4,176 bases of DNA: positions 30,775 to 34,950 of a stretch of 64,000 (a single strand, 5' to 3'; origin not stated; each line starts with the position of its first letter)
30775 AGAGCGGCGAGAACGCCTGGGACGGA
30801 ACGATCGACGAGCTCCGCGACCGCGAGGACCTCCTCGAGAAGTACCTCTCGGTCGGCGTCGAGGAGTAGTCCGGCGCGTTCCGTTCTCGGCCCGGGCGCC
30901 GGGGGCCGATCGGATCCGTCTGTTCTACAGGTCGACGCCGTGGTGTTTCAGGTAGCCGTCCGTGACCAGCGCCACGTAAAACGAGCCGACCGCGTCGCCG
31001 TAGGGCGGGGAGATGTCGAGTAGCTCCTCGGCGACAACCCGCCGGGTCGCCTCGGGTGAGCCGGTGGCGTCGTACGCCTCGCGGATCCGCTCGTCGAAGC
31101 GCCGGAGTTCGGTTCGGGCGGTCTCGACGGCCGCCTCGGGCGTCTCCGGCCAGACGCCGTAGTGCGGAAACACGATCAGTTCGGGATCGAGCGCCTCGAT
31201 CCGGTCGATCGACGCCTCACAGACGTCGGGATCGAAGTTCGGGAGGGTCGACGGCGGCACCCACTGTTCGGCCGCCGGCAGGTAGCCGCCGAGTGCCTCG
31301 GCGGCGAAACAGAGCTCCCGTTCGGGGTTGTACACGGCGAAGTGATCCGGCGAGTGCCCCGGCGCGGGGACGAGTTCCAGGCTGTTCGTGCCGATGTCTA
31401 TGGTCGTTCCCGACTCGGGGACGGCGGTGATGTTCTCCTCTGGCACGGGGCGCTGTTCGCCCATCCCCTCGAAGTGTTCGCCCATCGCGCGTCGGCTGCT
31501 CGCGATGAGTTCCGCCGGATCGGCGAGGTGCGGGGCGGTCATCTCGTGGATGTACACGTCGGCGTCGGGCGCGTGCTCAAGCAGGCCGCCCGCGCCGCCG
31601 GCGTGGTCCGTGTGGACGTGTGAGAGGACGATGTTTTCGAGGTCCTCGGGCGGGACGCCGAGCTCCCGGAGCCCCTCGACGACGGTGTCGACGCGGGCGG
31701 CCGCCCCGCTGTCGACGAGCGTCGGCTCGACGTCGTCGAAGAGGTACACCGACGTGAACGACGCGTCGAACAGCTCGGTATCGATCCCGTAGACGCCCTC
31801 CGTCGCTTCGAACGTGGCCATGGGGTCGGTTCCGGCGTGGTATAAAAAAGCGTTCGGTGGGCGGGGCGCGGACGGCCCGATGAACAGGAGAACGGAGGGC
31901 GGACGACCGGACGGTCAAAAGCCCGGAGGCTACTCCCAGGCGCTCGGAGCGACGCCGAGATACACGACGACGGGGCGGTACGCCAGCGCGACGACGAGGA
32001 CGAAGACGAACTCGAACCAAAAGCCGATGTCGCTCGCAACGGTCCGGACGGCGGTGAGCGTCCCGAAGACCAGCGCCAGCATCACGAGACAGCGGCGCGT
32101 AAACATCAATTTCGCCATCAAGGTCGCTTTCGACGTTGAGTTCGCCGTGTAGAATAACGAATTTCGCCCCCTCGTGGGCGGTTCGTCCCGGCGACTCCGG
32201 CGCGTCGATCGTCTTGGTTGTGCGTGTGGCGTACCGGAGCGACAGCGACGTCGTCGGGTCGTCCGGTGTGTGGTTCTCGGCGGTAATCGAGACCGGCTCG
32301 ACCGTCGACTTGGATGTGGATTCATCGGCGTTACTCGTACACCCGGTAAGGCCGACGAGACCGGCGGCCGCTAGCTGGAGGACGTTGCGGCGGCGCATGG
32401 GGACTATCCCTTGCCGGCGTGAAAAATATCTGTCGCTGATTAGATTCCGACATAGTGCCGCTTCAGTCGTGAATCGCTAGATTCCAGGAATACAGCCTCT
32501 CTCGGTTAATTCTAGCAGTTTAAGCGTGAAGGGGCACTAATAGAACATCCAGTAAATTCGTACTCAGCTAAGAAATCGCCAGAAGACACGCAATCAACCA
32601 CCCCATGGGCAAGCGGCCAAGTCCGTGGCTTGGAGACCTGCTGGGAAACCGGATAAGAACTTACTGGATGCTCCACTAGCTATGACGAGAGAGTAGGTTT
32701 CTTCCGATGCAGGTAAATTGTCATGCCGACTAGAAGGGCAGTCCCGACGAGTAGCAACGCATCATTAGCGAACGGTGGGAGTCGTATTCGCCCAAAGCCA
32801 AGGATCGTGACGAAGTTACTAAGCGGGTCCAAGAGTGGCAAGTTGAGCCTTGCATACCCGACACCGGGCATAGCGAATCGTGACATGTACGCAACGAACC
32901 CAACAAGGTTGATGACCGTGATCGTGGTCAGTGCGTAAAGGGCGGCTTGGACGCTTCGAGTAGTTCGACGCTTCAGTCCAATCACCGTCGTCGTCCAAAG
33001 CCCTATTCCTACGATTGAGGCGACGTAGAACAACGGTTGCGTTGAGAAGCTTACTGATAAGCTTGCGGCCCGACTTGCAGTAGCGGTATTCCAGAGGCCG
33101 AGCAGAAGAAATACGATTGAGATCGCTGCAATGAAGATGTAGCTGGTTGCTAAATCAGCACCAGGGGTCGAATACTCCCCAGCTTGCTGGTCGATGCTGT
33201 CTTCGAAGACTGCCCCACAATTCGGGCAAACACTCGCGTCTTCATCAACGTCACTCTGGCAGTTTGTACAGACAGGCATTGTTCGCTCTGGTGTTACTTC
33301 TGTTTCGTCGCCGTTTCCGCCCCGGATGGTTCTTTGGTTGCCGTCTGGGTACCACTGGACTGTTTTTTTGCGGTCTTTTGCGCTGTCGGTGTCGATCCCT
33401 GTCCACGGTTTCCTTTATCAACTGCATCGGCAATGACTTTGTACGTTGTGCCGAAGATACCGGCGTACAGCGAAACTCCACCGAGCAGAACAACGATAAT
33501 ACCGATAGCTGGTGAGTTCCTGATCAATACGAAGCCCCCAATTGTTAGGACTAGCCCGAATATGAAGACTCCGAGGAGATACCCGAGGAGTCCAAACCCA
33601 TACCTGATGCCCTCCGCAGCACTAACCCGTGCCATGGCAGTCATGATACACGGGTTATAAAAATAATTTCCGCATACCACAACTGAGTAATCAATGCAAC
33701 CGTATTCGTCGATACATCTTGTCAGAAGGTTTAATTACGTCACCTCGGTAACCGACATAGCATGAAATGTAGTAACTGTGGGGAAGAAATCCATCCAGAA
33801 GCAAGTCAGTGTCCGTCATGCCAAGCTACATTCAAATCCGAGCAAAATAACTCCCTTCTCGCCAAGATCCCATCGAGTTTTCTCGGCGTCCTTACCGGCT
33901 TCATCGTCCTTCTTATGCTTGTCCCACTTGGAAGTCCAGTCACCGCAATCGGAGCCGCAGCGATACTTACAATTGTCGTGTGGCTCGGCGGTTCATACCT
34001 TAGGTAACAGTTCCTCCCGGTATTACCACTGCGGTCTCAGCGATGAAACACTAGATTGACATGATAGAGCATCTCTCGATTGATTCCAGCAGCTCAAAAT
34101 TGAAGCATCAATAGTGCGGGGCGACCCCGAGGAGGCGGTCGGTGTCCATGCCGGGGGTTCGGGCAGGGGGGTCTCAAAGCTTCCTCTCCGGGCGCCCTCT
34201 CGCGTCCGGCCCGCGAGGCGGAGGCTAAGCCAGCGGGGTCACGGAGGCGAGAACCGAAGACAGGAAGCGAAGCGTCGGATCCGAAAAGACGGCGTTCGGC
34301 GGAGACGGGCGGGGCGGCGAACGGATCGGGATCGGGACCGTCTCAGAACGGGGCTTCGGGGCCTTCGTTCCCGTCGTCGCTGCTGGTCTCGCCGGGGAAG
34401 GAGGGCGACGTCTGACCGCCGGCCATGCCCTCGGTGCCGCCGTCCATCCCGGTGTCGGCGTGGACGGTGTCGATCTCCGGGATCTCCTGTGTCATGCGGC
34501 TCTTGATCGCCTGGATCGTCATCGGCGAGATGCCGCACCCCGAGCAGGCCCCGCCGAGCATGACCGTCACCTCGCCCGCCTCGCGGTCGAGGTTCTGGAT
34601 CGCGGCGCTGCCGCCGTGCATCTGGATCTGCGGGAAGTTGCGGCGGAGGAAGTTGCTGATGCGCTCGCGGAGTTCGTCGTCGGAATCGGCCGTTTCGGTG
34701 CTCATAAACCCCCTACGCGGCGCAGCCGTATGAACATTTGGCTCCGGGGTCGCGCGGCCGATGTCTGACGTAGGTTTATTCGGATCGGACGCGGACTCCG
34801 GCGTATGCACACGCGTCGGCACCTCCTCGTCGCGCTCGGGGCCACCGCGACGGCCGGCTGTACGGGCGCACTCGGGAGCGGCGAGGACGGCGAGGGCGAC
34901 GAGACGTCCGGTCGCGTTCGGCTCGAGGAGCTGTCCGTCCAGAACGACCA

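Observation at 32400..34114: Compositionally foreign 1.7-kb islet encoding only small membrane and zinc-ribbon proteins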

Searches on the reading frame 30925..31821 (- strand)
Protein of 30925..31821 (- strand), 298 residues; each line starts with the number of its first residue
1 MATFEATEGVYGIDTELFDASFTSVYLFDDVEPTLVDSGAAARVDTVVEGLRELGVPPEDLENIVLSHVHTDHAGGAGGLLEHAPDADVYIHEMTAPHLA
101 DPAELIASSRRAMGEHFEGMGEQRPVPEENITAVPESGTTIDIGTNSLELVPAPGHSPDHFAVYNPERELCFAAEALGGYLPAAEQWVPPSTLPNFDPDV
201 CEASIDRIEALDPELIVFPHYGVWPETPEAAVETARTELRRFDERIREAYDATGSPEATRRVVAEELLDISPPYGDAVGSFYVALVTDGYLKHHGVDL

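Call 6: search_protein_families(library=pfam, proteins=[window:30925-31821:-], max_evalue=1)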
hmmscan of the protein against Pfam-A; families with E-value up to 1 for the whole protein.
window:30925-31821:- (298 aa): 5 families
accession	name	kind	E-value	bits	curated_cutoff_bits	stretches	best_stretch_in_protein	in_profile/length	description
PF00753.33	Lactamase_B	-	5.4e-26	92.2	22.7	1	22-220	5-196/196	Metallo-beta-lactamase superfamily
PF19583.5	ODP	-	1.3e-10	41.9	27.2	1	29-187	10-146/194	ODP family beta lactamase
PF12706.13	Lactamase_B_2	-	3.9e-07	30.3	27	1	58-159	28-116/200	Beta-lactamase superfamily domain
PF23023.1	Anti-Pycsar_Apyc1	-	0.0071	16.3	50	1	47-77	40-70/250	Anti-Pycsar protein Apyc1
PF22737.1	NNH6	-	0.27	11.8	27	1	227-256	47-76/114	NACHT N-terminal Helical domain 6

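Call 9: search_protein_families(library=ncbifam, proteins=[window:30925-31821:-], max_evalue=1)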
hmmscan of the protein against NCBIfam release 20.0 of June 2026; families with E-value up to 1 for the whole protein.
window:30925-31821:- (298 aa): 51 families (the best 25 are shown)
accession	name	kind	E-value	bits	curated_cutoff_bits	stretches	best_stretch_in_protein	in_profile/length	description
NF012229.1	bla_class_B_core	domain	2.2e-12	47.3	100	1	7-164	7-137/139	metallo-beta-lactamase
NF033105.1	bla_subclass_B3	equivalog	3.9e-12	46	240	1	33-159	34-149/257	subclass B3 metallo-beta-lactamase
TIGR03413.1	GSH_gloB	equivalog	2.5e-09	36.9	200.8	2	33-94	22-76/248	hydroxyacylglutathione hydrolase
NF047979.1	lactonase_AidB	equivalog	6.1e-09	35.5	360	1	28-210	57-237/271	AidB family quorum-quenching N-acyl homoserine lactonase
NF040874.1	blaPJM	exception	1.5e-08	34.6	630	1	25-159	61-185/301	PJM family subclass B3 metallo-beta-lactamase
NF000439.2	blaAIM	exception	2.8e-08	33.7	675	1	23-160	59-186/303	AIM family subclass B3 metallo-beta-lactamase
NF040469.1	blaEFM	exception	4e-08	32.7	610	1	27-160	75-198/302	EFM family subclass B3 metallo-beta-lactamase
NF053820.1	MBLfold_Strvi7410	exception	6.9e-08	32.3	525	1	8-93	7-96/343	Strvi_7410 family MBL fold metallo-hydrolase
NF045699.1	AHLLactAiiA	equivalog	9.1e-08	31.6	375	1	5-78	40-113/251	quorum-quenching N-acyl homoserine lactonase AiiA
NF047925.1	pyridox_lacton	equivalog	2.2e-06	27.6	325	1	40-176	68-208/268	4-pyridoxolactonase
NF000456.2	blaMSI-1_fam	exception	2.3e-06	27.1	550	1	23-100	49-125/289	MSI-1 family subclass B3 metallo-beta-lactamase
NF047896.1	blaMIM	exception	3.2e-06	26.7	640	1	20-89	68-136/306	MIM family subclass B3 metallo-beta-lactamase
NF040468.1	blaECM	exception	3.8e-06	26.3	640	1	32-160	81-199/303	ECM family subclass B3 metallo-beta-lactamase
TIGR04558.1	SoxH_rel_PQQ_1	hypoth_equivalog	4.7e-06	25.9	300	1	35-251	47-242/285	quinoprotein relay system zinc metallohydrolase 1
NF000438.2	blaPOM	exception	4.8e-06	25.9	610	1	20-78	55-113/286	POM family subclass B3 metallo-beta-lactamase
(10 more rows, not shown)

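Call 11: find_related_loci(query=window:30925-31821:-, collection=genome_contigs, flank=10000)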
Query window:30925-31821:- (298 aa) in genome_contigs; peptide patterns used: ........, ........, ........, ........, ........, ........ (x = any residue, [..] = any of these).
101 stretches matched a pattern; 6 encode a relative of the query (tblastn E <= 1e-3); 6 distinct loci.
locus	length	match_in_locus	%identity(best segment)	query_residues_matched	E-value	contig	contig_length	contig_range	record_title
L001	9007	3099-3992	73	1-298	2e-145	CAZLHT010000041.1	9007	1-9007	MAG TPA_asm: uncultured Natronomonas sp. isolate binchicken_co207_7 genome assembly, contig: NODE_9436_length_9007_cov_7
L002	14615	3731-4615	67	1-295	1e-130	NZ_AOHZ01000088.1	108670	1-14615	Natronolimnohabitans innermongolicus JCM 12255 contig_88, whole genome shotgun sequence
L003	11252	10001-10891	62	1-297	6e-123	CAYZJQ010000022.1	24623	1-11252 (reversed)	MAG TPA_asm: uncultured Halobacteriales archaeon isolate SRP090399_co1_56 genome assembly, contig: NODE_648_length_24623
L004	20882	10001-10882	60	1-294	9e-115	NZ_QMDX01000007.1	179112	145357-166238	Haloglomus irregulare strain F16-60 NODE_7_length_179112_cov_160.784, whole genome shotgun sequence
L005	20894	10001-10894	73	1-298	2e-146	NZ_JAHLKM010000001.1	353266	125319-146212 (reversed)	Natronomonas aquatica strain F2-12 NODE_1_length_353266_cov_254.576351, whole genome shotgun sequence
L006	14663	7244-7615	28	23-158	4e-6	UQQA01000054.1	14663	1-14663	uncultured Ruminococcus sp. isolate UMGS533 genome assembly, contig: NODE_870_length_14663_cov_3.529915, whole genome sh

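Call 40: find_encoding_contigs(protein=window:30925-31821:-, flank=6000, max_places=10)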
Protein window:30925-31821:- (298 aa): 1 contig read that carries it; 1 place shown.
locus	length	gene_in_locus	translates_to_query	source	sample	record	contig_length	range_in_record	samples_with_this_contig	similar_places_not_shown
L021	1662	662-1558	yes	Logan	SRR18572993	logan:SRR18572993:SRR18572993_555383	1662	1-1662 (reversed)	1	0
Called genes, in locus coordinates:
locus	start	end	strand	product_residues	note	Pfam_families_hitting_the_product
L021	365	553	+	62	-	-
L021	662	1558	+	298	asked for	PF00753:Lactamase_B, PF12706:Lactamase_B_2 (weak), PF19583:ODP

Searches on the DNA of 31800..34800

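Call 31: search_rna_families(source=window, start=31800, end=34800, threshold=evalue, max_evalue=1)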
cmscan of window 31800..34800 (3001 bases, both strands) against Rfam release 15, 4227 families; matches with E-value up to 1: 0.
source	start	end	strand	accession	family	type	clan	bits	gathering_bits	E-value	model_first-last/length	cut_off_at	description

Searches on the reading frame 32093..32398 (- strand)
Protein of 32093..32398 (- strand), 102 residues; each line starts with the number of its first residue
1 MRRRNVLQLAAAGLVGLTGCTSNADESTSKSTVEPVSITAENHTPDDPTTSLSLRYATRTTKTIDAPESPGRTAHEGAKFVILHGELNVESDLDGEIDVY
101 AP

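Call 81: search_protein_families(library=pfam, proteins=[window:32099-32398:-], max_evalue=0.01)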
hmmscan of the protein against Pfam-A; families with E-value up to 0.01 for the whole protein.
window:32099-32398:- (100 aa): 0 families

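Call 84: search_dna_similar(query=window:32093-32398:-, collection=plasmids, mode=protein, max_evalue=0.001, max_rows=10)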
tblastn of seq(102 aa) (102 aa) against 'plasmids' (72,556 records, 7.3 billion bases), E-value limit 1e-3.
No match.
